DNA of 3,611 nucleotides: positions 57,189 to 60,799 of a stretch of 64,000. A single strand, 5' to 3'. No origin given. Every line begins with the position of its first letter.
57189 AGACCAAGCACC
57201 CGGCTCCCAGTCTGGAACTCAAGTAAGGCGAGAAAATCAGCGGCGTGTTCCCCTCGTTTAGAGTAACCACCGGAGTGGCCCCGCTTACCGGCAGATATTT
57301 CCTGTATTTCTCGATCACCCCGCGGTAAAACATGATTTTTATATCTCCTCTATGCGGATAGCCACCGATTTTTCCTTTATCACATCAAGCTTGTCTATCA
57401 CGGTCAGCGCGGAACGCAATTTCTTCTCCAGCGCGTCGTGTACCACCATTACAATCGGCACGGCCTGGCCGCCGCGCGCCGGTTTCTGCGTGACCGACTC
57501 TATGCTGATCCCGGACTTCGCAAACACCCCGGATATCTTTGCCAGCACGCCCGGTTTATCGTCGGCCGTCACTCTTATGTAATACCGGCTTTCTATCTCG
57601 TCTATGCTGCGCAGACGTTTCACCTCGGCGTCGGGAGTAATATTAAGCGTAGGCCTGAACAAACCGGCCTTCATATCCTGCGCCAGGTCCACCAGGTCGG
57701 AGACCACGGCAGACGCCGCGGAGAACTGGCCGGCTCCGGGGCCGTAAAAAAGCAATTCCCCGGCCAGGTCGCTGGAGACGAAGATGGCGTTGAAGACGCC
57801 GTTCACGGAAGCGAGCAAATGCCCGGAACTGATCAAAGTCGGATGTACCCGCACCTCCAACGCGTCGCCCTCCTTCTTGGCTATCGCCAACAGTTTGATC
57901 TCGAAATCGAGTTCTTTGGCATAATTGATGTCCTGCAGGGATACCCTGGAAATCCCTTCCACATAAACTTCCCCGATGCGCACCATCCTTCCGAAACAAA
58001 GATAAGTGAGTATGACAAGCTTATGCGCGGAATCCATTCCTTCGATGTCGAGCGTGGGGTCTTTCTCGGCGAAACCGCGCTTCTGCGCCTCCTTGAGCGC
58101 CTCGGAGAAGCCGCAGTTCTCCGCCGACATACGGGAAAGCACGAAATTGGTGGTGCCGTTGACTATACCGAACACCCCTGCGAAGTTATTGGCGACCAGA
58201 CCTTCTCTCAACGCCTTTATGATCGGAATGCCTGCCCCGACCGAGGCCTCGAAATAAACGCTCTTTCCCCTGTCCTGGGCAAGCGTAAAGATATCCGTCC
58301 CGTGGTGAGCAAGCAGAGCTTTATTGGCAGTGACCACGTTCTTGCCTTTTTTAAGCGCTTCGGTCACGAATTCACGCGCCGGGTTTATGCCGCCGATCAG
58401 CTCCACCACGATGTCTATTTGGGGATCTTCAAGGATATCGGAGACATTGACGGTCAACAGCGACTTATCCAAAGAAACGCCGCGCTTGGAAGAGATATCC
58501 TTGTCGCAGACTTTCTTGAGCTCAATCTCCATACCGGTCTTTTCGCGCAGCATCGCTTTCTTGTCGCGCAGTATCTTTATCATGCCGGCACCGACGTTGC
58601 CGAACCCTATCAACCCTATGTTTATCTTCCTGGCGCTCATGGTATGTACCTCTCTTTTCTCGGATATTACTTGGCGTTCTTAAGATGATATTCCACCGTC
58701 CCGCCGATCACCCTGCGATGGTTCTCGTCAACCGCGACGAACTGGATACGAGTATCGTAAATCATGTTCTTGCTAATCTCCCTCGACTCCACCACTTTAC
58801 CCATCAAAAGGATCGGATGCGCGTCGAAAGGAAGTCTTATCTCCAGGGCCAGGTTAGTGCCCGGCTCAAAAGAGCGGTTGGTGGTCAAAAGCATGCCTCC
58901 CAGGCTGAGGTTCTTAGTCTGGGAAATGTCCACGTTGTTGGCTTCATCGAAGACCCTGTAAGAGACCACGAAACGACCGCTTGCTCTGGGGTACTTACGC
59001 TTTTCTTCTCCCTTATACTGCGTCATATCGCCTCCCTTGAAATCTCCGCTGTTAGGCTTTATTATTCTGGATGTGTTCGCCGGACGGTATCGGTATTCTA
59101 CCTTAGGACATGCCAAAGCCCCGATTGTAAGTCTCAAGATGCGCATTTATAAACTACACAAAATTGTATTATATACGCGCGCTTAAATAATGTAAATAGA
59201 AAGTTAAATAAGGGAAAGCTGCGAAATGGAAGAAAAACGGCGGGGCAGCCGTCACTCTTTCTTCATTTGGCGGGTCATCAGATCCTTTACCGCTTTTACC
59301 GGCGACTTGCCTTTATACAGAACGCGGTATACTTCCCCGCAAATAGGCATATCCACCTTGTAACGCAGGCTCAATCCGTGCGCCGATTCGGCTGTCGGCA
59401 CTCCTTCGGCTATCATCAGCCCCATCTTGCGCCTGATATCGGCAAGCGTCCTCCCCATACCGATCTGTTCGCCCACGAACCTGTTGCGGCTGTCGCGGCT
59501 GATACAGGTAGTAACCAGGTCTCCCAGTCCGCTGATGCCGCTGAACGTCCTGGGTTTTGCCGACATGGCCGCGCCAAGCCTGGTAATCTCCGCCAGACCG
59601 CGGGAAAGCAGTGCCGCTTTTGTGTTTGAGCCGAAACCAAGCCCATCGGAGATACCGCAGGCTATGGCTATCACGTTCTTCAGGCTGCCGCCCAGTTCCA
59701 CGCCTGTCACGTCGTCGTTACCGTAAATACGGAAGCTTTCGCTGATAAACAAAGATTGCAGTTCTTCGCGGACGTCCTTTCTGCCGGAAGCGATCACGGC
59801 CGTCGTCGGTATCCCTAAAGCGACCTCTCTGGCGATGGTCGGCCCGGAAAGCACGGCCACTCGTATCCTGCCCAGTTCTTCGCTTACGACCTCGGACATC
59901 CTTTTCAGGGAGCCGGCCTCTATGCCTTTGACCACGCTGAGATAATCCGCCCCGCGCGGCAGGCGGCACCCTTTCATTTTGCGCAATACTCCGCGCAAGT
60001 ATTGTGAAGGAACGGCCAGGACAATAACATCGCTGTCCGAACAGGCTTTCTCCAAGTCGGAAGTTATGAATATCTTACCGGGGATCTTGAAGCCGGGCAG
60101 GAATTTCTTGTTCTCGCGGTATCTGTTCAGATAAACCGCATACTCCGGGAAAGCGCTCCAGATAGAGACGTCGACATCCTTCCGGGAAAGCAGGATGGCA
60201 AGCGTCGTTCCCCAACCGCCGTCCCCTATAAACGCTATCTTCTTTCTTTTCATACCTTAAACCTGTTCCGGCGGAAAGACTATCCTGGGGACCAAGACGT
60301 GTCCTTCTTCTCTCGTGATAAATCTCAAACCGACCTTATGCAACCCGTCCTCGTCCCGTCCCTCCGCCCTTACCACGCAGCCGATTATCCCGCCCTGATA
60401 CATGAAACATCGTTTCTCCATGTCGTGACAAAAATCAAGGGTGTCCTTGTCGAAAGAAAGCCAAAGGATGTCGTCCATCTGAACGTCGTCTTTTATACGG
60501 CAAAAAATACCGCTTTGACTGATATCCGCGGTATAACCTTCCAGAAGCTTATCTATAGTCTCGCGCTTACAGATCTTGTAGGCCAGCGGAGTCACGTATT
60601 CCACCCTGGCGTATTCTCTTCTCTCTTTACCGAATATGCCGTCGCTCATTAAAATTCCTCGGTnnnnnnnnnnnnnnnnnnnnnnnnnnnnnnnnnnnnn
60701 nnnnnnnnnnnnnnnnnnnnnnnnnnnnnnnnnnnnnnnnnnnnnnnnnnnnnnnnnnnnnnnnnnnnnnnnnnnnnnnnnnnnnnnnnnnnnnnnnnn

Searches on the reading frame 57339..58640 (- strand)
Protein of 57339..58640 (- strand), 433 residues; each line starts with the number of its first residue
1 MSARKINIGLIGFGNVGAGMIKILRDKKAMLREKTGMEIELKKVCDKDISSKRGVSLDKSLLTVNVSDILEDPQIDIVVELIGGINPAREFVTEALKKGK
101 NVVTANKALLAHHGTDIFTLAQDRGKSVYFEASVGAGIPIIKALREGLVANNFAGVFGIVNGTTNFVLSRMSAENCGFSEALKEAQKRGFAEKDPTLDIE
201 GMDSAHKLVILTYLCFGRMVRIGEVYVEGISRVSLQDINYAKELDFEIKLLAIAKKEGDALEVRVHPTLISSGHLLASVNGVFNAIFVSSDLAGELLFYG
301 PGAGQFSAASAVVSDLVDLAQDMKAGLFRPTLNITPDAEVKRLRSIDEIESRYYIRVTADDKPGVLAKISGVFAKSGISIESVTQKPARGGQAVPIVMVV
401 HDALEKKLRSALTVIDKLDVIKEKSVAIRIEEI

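Call 3: search_protein_families(library=pfam, proteins=[window:57339-58640:-])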
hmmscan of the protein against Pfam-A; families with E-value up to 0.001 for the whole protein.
window:57339-58640:- (433 aa): 5 families
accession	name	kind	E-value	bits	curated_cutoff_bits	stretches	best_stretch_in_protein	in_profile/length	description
PF00742.24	Homoserine_dh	-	1.1e-60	204.9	22.9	1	139-317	1-173/173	Homoserine dehydrogenase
PF03447.22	NAD_binding_3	-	3.5e-23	83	24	1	12-131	1-116/116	Homoserine dehydrogenase, NAD binding domain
PF01842.31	ACT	-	2.9e-13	49.7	27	1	353-418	1-64/66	ACT domain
PF22629.2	ACT_AHAS_ss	-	3.6e-10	40.3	27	1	355-421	1-66/67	AHAS small subunit-like ACT domain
PF13291.12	ACT_4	-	0.00019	22.5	27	1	355-391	9-46/80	ACT domain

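Call 4: search_protein_families(library=ncbifam, proteins=[window:57339-58640:-])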
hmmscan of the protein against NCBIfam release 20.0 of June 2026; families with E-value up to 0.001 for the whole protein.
window:57339-58640:- (433 aa): 12 families
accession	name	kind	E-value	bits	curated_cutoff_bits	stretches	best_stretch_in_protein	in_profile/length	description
NF004976.0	PRK06349.1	subfamily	3.2e-159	530.6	205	1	4-432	3-428/430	homoserine dehydrogenase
NF004912.0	PRK06270.1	equivalog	4.3e-83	279.5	373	1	5-324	3-341/343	homoserine dehydrogenase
NF006235.0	PRK08374.1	equivalog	2.3e-57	194.6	451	2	65-324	82-333/336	homoserine dehydrogenase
NF005290.0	PRK06813.1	equivalog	1.8e-47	162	286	1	5-321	2-338/346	homoserine dehydrogenase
NF005002.0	PRK06392.1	equivalog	2.3e-33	115.5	296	1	4-319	2-324/329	homoserine dehydrogenase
NF006959.0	PRK09436.1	equivalog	5.7e-27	94.1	726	1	3-318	463-811/819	bifunctional aspartate kinase/homoserine dehydrogenase I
NF007003.0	PRK09466.1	subfamily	1.8e-22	79.6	582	1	3-323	456-810/810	bifunctional aspartate kinase/homoserine dehydrogenase II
NF006352.0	PRK08577.1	equivalog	2.2e-06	27.7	140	1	339-423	43-128/136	hypothetical protein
NF006036.0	PRK08178.1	equivalog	3.1e-05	23.9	128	1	348-421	10-82/102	acetolactate synthase small subunit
TIGR00119.1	acolac_sm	equivalog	0.00015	21.8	56.9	1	354-420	4-70/158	acetolactate synthase small subunit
TIGR01327.1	PGDH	equivalog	0.00015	20.7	454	1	345-421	444-520/525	phosphoglycerate dehydrogenase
NF008864.0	PRK11895.1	equivalog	0.00019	21.2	119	1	353-401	4-52/164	acetolactate synthase small subunit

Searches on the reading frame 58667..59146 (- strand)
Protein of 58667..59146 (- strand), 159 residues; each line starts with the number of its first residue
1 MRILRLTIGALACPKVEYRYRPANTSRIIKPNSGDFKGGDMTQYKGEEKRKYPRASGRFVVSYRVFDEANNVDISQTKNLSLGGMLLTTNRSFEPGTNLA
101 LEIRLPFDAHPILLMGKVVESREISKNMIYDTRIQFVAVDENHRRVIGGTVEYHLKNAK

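Call 3: search_protein_families(library=pfam, proteins=[window:58667-59146:-])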
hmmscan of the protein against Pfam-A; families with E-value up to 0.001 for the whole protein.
window:58667-59146:- (159 aa): 1 family
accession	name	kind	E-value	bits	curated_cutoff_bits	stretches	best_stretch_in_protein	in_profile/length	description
PF07238.19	PilZ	-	1.1e-11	45.4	22.5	1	48-147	1-96/102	PilZ domain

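Call 4: search_protein_families(library=ncbifam, proteins=[window:58667-59146:-])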
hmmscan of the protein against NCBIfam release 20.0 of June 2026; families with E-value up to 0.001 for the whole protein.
window:58667-59146:- (159 aa): 1 family
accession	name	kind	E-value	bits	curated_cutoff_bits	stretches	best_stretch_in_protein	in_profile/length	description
TIGR02266.1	gmx_TIGR02266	paralog_domain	2e-09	37.5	68.7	1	76-150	20-94/96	TIGR02266 family protein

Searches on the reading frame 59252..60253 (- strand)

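Call 3: search_protein_families(library=pfam, proteins=[window:59252-60253:-])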
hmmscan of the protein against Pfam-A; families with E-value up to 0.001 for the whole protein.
window:59252-60253:- (333 aa): 4 families
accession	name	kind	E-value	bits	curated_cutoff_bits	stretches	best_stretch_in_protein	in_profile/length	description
PF07479.19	NAD_Gly3P_dh_C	-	1.7e-54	184.4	25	1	181-322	1-141/142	NAD-dependent glycerol-3-phosphate dehydrogenase C-terminus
PF01210.29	NAD_Gly3P_dh_N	-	7e-47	159.8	23.1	1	5-159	1-155/158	NAD-dependent glycerol-3-phosphate dehydrogenase N-terminus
PF20618.3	GPD_NAD_C_bact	-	5.5e-18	65.7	27.6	1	241-308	1-66/66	Bacterial GPD, NAD-dependent C-terminal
PF03807.23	F420_oxidored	-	1.5e-06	29.1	21.6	1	5-93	1-79/94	NADP oxidoreductase coenzyme F420-dependent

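Call 4: search_protein_families(library=ncbifam, proteins=[window:59252-60253:-])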
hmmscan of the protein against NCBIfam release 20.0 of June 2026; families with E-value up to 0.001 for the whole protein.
window:59252-60253:- (333 aa): 14 families
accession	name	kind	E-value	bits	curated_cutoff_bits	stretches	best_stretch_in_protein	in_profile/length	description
NF000942.0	PRK00094.1-4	subfamily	1.7e-121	405.5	257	1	4-333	3-332/334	NAD(P)H-dependent glycerol-3-phosphate dehydrogenase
NF000941.0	PRK00094.1-3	equivalog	4.3e-112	374.7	423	1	4-333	2-332/336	NAD(P)H-dependent glycerol-3-phosphate dehydrogenase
NF000940.0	PRK00094.1-2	subfamily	8.3e-103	344.4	202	1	4-333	1-328/330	NAD(P)H-dependent glycerol-3-phosphate dehydrogenase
NF000939.0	PRK00094.1-1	equivalog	6.1e-93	311.5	473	1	3-333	5-335/339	NAD(P)H-dependent glycerol-3-phosphate dehydrogenase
NF011211.0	PRK14618.1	equivalog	3.9e-91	305.7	489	1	4-333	5-328/328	NAD(P)H-dependent glycerol-3-phosphate dehydrogenase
NF009098.0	PRK12439.1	equivalog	8e-91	304.9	436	1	2-329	6-331/341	NAD(P)H-dependent glycerol-3-phosphate dehydrogenase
NF000946.0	PRK00094.2-4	equivalog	4.6e-87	292.2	455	1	2-332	3-331/342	NAD(P)H-dependent glycerol-3-phosphate dehydrogenase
NF011212.0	PRK14619.1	equivalog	3.1e-80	269.7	377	2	65-333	40-307/309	NAD(P)H-dependent glycerol-3-phosphate dehydrogenase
NF000944.0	PRK00094.2-2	equivalog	1.1e-78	264.8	603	1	4-328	21-342/371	NAD(P)H-dependent glycerol-3-phosphate dehydrogenase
NF011213.0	PRK14620.1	equivalog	2e-70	237.6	478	1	5-326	2-325/326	NAD(P)H-dependent glycerol-3-phosphate dehydrogenase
TIGR03376.1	glycerol3P_DH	equivalog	5.5e-70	236.2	285.5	1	5-320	1-337/342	glycerol-3-phosphate dehydrogenase (NAD(+))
NF000943.0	PRK00094.2-1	equivalog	2.2e-62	211.4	400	1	5-328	2-295/296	NAD(P)H-dependent glycerol-3-phosphate dehydrogenase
NF000947.0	PRK00094.2-5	equivalog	5.5e-48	164.1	251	1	2-315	3-317/323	NAD(P)H-dependent glycerol-3-phosphate dehydrogenase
NF000945.0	PRK00094.2-3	equivalog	1e-46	160.2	491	1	5-327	2-348/352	NAD(P)H-dependent glycerol-3-phosphate dehydrogenase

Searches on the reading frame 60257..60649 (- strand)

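Call 3: search_protein_families(library=pfam, proteins=[window:60257-60649:-])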
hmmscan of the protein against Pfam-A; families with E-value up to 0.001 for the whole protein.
window:60257-60649:- (130 aa): 1 family
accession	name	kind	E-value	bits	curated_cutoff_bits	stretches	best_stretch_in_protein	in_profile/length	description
PF07238.19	PilZ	-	3.5e-09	37.4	22.5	1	9-112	1-87/102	PilZ domain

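Call 4: search_protein_families(library=ncbifam, proteins=[window:60257-60649:-])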
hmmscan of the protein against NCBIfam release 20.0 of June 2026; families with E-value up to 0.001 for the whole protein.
window:60257-60649:- (130 aa): 0 families
